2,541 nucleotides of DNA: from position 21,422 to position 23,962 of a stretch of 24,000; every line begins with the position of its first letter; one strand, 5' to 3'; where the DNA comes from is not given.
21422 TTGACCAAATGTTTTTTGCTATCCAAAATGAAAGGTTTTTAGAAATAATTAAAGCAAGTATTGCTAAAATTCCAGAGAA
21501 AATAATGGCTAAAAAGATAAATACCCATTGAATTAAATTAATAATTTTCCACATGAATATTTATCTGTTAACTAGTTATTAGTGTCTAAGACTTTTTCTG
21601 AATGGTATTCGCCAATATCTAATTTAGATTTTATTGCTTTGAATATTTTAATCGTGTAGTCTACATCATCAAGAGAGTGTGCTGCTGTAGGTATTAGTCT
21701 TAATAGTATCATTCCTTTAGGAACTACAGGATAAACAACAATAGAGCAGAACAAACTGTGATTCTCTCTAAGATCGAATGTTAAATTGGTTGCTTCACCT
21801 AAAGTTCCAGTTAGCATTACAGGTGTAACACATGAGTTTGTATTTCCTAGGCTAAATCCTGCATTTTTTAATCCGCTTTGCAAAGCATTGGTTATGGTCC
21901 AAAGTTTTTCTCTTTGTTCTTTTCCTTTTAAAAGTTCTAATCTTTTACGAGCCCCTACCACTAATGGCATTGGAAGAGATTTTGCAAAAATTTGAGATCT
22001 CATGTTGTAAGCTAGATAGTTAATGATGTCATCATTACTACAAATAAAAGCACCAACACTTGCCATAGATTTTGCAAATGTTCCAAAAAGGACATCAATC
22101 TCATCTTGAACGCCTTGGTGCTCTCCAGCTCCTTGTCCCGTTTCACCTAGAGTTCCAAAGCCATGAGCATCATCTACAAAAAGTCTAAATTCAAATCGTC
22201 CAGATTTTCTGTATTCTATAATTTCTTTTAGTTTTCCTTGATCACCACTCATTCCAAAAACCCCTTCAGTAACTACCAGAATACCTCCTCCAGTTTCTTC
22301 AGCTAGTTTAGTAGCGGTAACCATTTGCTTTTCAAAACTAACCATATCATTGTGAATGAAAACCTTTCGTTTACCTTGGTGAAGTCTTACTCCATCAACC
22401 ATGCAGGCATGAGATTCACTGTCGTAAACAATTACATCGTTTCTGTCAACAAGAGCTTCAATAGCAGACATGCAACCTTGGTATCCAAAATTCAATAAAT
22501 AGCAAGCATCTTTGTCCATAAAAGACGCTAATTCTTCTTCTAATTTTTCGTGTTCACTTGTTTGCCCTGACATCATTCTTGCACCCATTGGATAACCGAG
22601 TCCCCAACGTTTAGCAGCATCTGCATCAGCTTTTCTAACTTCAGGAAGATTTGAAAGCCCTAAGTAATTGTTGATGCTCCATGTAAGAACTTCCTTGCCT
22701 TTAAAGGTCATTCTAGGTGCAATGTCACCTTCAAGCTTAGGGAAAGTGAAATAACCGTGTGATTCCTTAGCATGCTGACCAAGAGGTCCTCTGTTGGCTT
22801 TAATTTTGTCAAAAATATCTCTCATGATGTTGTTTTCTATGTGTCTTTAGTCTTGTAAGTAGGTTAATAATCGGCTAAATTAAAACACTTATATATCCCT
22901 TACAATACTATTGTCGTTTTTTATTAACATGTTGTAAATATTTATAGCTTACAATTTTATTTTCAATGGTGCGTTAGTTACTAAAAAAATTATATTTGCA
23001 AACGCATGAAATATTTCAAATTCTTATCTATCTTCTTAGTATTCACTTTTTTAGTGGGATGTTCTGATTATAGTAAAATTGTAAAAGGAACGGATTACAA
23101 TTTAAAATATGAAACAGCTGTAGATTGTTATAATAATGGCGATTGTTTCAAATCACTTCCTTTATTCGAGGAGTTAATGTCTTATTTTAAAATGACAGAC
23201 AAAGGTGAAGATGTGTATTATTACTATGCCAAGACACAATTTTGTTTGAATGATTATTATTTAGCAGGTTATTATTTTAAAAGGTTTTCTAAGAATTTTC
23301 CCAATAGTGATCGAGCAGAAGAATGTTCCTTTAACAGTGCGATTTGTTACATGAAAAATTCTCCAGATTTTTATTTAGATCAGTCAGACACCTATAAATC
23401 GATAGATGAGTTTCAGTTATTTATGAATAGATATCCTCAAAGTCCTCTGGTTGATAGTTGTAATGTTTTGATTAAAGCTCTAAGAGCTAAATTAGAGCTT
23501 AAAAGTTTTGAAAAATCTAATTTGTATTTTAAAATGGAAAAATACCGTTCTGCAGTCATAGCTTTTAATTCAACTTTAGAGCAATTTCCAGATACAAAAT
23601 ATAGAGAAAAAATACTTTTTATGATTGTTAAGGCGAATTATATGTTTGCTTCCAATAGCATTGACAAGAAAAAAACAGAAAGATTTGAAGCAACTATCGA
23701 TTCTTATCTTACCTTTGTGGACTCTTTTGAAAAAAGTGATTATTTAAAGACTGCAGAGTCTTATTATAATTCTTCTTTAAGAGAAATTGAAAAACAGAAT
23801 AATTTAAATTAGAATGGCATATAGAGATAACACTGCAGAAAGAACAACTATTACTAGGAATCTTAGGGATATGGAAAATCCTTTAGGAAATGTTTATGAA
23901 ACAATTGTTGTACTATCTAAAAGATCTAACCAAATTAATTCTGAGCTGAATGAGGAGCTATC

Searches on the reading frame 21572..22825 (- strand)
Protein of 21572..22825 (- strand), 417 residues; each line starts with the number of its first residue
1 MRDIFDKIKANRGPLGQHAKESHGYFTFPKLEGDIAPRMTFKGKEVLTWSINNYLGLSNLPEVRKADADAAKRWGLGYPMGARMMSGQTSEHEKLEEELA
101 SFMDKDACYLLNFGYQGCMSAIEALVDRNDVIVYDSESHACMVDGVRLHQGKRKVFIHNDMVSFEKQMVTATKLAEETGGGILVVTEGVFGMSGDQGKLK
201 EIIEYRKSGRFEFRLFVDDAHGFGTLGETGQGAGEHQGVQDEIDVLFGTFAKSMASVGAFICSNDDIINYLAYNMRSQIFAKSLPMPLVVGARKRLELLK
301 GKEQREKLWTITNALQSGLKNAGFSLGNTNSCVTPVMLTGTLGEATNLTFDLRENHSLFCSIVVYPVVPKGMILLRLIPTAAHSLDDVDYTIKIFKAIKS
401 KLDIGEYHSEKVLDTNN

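Call 26: search_protein_families(library=pfam, proteins=[window:21572-22825:-], max_evalue=0.001)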
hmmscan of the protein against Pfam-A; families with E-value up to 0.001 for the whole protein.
window:21572-22825:- (417 aa): 1 family
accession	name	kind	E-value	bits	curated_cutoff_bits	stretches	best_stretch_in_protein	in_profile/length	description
PF00155.27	Aminotran_1_2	-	3.6e-30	105.8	19.7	1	45-393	2-359/361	Aminotransferase class I and II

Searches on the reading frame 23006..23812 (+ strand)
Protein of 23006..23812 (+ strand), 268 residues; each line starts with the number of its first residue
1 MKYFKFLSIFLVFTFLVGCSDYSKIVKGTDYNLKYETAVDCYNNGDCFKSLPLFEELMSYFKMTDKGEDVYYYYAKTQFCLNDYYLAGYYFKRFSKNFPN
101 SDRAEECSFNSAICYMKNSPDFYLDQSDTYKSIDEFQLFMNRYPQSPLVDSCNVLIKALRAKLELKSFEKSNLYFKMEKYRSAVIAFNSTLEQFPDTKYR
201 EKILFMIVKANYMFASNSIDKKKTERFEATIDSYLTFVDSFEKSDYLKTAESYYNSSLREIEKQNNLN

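Call 26: search_protein_families(library=pfam, proteins=[window:23006-23812:+], max_evalue=0.001)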
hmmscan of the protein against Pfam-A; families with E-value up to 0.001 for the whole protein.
window:23006-23812:+ (268 aa): 2 families
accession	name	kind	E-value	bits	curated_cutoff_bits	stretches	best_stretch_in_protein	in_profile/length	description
PF13525.12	YfiO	-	2.3e-18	67.2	25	1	35-222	9-199/203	Outer membrane lipoprotein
PF13174.12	TPR_6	-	5.3e-07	30.3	26.3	0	69-101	1-33/33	Tetratricopeptide repeat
